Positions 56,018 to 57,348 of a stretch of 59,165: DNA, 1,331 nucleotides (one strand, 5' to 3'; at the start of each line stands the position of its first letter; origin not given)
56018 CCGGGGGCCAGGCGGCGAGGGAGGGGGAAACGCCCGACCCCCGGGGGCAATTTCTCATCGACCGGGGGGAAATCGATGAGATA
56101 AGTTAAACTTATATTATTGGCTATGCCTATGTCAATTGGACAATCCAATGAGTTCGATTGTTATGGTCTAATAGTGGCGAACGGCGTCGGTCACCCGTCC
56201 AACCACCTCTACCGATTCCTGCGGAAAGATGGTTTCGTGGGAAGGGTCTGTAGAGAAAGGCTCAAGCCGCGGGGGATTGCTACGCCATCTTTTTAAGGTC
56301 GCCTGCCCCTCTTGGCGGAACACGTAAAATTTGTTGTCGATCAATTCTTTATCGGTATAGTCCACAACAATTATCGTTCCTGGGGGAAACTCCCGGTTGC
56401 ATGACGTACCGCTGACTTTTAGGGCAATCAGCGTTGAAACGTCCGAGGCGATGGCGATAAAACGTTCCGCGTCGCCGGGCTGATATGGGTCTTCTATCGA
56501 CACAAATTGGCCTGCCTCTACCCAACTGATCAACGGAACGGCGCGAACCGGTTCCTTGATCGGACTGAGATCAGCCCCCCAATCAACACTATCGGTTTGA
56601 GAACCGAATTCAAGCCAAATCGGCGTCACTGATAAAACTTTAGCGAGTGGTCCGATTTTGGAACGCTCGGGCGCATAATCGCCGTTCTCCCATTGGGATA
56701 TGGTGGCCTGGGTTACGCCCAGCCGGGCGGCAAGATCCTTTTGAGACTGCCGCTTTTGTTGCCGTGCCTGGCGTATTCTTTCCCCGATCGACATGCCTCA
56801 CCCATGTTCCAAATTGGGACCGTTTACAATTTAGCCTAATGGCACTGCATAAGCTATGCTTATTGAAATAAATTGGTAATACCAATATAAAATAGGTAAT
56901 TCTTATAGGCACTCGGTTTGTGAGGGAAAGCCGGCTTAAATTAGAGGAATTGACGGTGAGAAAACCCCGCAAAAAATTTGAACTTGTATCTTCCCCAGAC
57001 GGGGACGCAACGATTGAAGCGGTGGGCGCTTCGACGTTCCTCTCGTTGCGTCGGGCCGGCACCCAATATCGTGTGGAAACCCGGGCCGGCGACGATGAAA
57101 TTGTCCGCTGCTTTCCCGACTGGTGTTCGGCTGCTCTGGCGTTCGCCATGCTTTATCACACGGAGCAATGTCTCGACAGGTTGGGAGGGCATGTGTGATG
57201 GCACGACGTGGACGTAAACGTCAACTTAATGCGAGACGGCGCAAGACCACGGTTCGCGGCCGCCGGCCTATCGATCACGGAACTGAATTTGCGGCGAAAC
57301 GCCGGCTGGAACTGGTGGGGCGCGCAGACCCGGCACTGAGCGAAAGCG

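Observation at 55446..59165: Accessory module: an SOS-cleavable CI-type repressor gating unknown cargo through operators and terminators (best candidate for an undescribed system)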

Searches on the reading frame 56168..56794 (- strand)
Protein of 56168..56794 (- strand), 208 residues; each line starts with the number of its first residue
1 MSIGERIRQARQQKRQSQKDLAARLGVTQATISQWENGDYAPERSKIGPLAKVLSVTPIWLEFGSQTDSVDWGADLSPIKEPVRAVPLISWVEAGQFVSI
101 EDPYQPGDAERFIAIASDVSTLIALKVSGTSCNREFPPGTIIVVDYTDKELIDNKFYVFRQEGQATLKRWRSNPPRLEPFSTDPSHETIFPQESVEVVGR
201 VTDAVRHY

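Call 10: search_protein_families(library=pfam, proteins=[window:56168-56794:-], max_evalue=1)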
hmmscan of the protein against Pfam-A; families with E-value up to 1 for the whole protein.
window:56168-56794:- (208 aa): 22 families
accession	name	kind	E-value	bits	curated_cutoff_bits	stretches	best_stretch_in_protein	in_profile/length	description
PF01381.28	HTH_3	-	7.8e-14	51.9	23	1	7-61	1-55/55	Helix-turn-helix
PF00717.28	Peptidase_S24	-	5.5e-13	49.1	23.3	1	87-201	1-115/116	Peptidase S24-like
PF13560.12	HTH_31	-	2.2e-11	44.3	27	1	3-57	2-57/64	Helix-turn-helix domain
PF12844.13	HTH_19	-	3.8e-08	33.6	30.2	1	4-52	1-49/64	Helix-turn-helix domain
PF13443.12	HTH_26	-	1.5e-05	25.6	22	1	6-58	1-54/63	Cro/C1-type HTH DNA-binding domain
PF13744.12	HTH_37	-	0.0006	20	27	1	4-39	20-55/80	Helix-turn-helix domain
PF22495.2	HTH_92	-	0.0009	18.9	27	1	8-43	1-36/45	RsaL-like HTH domain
PF15943.11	YdaS_toxin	-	0.00095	19.4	30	1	17-37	10-30/65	Bacterial toxin YdaS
PF07022.19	Phage_CI_repr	-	0.001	19.8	22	1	15-64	12-60/65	Bacteriophage CI repressor helix-turn-helix domain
PF13413.12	HTH_25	-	0.0017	18.5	24.6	1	7-41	2-36/62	Helix-turn-helix domain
PF14549.12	P22_Cro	-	0.0051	17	30.2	1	18-43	12-35/60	DNA-binding transcriptional regulator Cro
PF13518.12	HTH_28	-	0.0063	17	25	1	9-37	8-34/52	Helix-turn-helix domain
PF13384.12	HTH_23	-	0.019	15.2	24.6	1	10-35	14-37/50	Homeodomain-like domain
PF01047.28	MarR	-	0.026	14.9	24.6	1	9-34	11-36/59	MarR family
PF04545.22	Sigma70_r4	-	0.031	14.2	24.1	1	11-36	16-41/50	Sigma-70, region 4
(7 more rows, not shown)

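Call 11: search_protein_families(library=phrogs, proteins=[window:56168-56794:-], max_evalue=1)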
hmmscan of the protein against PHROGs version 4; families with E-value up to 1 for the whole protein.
window:56168-56794:- (208 aa): 65 families (the best 25 are shown)
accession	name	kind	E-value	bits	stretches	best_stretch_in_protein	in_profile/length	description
phrog_4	-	transcription regulation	8.3e-40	138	1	1-206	135-337/400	transcriptional repressor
phrog_2967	-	transcription regulation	2.5e-15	57.6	1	3-68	11-76/225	transcriptional regulator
phrog_8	-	transcription regulation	2.5e-14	54.5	1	1-65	75-219/346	transcriptional regulator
phrog_2328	-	transcription regulation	1.5e-13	51.6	1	2-81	15-95/128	transcriptional repressor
phrog_4836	-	transcription regulation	2.3e-12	47.9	1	2-69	75-142/194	CII-like regulator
phrog_2439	-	transcription regulation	9.7e-11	42.1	1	3-58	8-63/367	transcriptional regulator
phrog_3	-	transcription regulation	2.1e-10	42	1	1-77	87-161/430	transcriptional repressor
phrog_4739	-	unknown function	2.1e-08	35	1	3-69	68-134/167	-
phrog_2104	-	unknown function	8.6e-08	33.3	1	5-44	42-81/103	-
phrog_5823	-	transcription regulation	9.4e-08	32.6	1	1-91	5-99/404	transcriptional regulator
phrog_7241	-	transcription regulation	1.4e-07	32.6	1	7-58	66-117/122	transcriptional regulator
phrog_638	-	transcription regulation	1.2e-06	29.4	1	1-53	2-55/145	transcriptional regulator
phrog_6201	-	transcription regulation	1.5e-06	29.1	1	118-204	24-114/121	CI-like repressor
phrog_296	-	integration and excision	2e-05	24.5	1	2-45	227-270/626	DNA transposition protein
phrog_4779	-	transcription regulation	4.3e-05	25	1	4-46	4-46/98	transcriptional regulator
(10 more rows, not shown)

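Call 15: find_encoding_contigs(protein=window:56168-56791:-, flank=10000, max_places=10)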
Protein window:56168-56791:- (207 aa): no gene with exactly this product is on record in the collection.

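Call 17: find_encoding_contigs(protein=window:56171-56794:-, flank=10000, max_places=10)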
Protein window:56171-56794:- (208 aa): 2 contigs read that carry it; 2 places shown.
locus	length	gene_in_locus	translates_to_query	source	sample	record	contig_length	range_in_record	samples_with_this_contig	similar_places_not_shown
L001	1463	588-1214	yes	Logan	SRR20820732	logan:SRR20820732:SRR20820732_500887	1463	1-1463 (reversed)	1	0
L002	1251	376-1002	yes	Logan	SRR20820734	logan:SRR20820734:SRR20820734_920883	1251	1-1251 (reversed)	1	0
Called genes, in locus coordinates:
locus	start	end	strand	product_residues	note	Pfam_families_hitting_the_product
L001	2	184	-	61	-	?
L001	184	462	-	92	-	-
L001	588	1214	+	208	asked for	PF01381:HTH_3, PF12844:HTH_19, PF13443:HTH_26 (faint), PF13560:HTH_31, PF00717:Peptidase_S24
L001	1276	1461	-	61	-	?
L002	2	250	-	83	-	?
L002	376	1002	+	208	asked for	PF01381:HTH_3, PF12844:HTH_19, PF13443:HTH_26 (faint), PF13560:HTH_31, PF00717:Peptidase_S24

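Call 92: search_solved_structures(query=window:56171-56794:-, max_evalue=0.001, show_alignments=3)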
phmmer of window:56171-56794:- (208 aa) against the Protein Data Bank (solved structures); distinct sequences matched with E-value up to 0.001: 9.
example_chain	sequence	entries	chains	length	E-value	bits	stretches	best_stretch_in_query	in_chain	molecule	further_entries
1adr_A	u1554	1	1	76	1e-05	28.3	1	3-65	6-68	P22 C2 REPRESSOR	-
3bdn_A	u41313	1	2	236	1e-05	28.3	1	12-202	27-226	Lambda Repressor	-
3jxb_C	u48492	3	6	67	1.9e-05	27.5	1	3-62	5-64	Repressor protein C2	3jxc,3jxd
2r1j_L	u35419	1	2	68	1.9e-05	27.4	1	3-62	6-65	Repressor protein C2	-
1sq8_A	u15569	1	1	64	2.5e-05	27.1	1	1-64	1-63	dh434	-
1per_L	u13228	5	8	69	0.00015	24.5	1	2-68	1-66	PROTEIN (434 REPRESSOR) | 434 REPRESSOR | REPRESSOR PROTEIN CI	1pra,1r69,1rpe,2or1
8tac_A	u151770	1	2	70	0.00017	24.3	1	3-56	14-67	DBP48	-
1r63_A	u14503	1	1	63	0.0005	22.8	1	2-64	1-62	REPRESSOR PROTEIN FROM BACTERIOPHAGE 434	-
1zug_A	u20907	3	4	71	0.00057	22.6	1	2-66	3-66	PHAGE 434 CRO PROTEIN | REGULATORY PROTEIN CRO | PROTEIN (434 CRO)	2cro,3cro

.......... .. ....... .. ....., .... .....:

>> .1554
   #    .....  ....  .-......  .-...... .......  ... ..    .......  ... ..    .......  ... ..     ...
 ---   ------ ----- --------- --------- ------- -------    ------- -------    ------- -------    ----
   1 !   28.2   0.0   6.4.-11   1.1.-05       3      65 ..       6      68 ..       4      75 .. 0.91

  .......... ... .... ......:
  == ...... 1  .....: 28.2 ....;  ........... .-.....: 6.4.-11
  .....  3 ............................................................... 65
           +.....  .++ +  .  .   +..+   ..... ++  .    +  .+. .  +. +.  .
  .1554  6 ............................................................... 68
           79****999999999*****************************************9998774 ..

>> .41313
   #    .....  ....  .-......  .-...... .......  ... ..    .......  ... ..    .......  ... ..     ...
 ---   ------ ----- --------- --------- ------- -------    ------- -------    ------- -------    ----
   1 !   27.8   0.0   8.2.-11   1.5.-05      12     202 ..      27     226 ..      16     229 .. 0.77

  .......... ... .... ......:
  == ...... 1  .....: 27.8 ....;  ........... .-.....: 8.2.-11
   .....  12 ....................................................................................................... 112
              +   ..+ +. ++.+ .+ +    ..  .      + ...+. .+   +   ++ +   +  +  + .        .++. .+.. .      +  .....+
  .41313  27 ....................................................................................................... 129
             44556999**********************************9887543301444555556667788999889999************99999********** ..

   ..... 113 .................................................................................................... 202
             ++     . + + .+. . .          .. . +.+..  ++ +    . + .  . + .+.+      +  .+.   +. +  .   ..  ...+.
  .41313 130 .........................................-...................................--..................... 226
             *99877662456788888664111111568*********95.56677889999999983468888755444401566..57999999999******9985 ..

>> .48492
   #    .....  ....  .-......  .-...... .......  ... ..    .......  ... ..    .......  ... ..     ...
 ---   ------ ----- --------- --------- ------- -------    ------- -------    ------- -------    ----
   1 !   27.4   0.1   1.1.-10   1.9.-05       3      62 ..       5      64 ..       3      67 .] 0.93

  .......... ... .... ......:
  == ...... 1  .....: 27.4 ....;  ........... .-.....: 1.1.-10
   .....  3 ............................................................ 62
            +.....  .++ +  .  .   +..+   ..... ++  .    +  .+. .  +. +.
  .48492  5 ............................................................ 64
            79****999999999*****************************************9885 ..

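Call 98: search_protein_families(library=padloc, proteins=[window:56171-56794:-], max_evalue=0.01)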
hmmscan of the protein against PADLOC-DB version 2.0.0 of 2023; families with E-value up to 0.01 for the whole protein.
window:56171-56794:- (208 aa): 21 families
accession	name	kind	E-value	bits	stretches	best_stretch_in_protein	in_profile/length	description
PDLC03952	RmrA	-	2.5e-10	37.8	1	3-56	23-76/395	-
PDLC02926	HTH_VI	-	5.8e-10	37.3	1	3-61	2-60/92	-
PDLC03949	RmrA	-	8.1e-10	36.1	1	5-61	5-61/363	-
PDLC03954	RmrA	-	1.2e-09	35.6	1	4-65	12-73/380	-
PDLC03951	RmrA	-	2.3e-09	34.7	1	4-62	10-68/400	-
PDLC03956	RmrA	-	1.4e-08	32.3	1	3-58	9-65/399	-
PDLC03948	RmrA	-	3.7e-08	30.6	1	4-56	10-62/397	-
PDLC03944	RmrA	-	5.5e-08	30.3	1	4-55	8-59/384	-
PDLC03947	RmrA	-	7.6e-08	29.6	1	3-56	12-65/383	-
PDLC03946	RmrA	-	4.5e-07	26.9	1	4-56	4-56/357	-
PDLC03955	RmrA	-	5.8e-07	27.1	1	6-63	24-81/371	-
PDLC03945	RmrA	-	7.2e-07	26.7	1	1-60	1-60/394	-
PDLC04142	capH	-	3.6e-06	26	1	1-61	5-65/103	capH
PDLC04760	PDC-M64C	-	2.6e-05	22.5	1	1-54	25-78/93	-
PDLC03943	RmrA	-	0.00015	18.9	1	4-64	4-64/370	-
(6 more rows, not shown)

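Call 106: find_related_loci(query=window:56171-56794:-, collection=viral_contigs, flank=10000)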
Query window:56171-56794:- (208 aa) in viral_contigs; peptide patterns used: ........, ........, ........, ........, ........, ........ (x = any residue, [..] = any of these).
19 stretches matched a pattern; 1 encode a relative of the query (tblastn E <= 1e-3); 1 distinct loci.
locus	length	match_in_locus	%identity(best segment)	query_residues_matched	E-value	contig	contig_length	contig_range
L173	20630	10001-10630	27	15-201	5e-15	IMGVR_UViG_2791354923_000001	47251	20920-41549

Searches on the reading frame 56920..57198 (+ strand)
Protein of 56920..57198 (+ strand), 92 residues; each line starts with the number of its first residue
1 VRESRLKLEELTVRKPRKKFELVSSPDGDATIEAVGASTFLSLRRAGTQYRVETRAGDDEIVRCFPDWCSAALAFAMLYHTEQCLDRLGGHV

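Call 10: search_protein_families(library=pfam, proteins=[window:56920-57198:+], max_evalue=1)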
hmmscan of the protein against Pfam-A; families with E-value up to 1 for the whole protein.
window:56920-57198:+ (92 aa): 0 families

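Call 11: search_protein_families(library=phrogs, proteins=[window:56920-57198:+], max_evalue=1)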
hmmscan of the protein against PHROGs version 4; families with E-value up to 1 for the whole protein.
window:56920-57198:+ (92 aa): 2 families
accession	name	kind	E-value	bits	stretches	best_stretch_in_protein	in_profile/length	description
phrog_35007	-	unknown function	0.03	15.2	1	52-86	21-53/82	-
phrog_32940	-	unknown function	0.24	12.1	1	18-32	11-25/29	-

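Call 82: search_protein_families(library=ncbifam, proteins=[window:56920-57195:+], max_evalue=1)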
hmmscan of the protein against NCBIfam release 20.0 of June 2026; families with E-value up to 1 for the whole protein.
window:56920-57195:+ (92 aa): 0 families

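Call 98: search_protein_families(library=padloc, proteins=[window:56920-57195:+], max_evalue=0.01)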
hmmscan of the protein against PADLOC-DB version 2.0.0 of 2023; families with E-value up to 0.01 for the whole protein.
window:56920-57195:+ (92 aa): 0 families
